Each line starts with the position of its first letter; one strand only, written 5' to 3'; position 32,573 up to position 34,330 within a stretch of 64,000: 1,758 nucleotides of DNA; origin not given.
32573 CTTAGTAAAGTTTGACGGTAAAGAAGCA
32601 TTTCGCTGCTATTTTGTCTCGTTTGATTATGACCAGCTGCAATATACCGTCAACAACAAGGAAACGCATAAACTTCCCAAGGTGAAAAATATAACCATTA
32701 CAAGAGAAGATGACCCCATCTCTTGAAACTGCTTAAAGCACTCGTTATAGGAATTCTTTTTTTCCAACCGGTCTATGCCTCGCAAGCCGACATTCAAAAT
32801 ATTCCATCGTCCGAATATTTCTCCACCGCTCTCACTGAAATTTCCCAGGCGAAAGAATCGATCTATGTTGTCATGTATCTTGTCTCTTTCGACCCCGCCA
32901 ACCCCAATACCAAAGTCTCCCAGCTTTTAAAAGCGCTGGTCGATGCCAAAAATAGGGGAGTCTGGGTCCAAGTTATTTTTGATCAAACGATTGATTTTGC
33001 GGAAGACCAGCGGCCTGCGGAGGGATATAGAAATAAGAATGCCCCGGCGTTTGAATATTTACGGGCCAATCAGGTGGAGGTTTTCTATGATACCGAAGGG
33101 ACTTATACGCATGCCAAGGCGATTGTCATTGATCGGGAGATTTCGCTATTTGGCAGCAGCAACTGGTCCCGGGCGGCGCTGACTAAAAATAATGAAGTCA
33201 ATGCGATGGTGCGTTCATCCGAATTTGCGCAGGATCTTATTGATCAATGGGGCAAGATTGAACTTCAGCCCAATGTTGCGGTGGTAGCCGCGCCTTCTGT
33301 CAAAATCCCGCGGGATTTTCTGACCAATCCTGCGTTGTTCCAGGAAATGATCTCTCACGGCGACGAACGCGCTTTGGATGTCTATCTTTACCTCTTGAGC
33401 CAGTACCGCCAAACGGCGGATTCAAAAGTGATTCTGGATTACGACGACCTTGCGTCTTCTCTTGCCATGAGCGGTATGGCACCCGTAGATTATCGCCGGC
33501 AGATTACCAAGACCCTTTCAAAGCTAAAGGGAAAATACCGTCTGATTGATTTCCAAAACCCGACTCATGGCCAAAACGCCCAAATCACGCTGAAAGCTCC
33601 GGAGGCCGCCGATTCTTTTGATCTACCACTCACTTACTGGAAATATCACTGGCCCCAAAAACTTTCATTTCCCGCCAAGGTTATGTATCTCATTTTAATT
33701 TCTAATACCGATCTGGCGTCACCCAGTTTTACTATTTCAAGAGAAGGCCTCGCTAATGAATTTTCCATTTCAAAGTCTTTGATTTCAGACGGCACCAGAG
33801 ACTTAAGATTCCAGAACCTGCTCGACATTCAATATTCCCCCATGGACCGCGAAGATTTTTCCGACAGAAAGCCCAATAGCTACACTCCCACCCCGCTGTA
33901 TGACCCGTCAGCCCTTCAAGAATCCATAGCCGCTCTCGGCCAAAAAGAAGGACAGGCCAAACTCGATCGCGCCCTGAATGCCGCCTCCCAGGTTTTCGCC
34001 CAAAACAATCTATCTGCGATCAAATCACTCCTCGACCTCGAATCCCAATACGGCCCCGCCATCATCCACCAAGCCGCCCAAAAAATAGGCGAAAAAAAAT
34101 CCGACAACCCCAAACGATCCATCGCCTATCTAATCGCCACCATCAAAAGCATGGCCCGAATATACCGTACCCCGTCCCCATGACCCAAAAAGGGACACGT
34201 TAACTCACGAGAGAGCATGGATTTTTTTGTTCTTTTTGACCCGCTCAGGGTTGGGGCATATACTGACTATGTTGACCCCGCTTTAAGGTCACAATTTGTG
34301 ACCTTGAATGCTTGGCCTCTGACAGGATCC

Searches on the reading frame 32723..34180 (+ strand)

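Call 38: search_protein_families(library=pfam, proteins=[window:32723-34180:+], max_evalue=0.001)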
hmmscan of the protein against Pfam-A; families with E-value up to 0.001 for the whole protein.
window:32723-34180:+ (486 aa): 1 family
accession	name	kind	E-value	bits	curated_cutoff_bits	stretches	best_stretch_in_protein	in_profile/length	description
PF13091.12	PLDc_2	-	5.8e-24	84.9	27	1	38-174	3-126/132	PLD-like domain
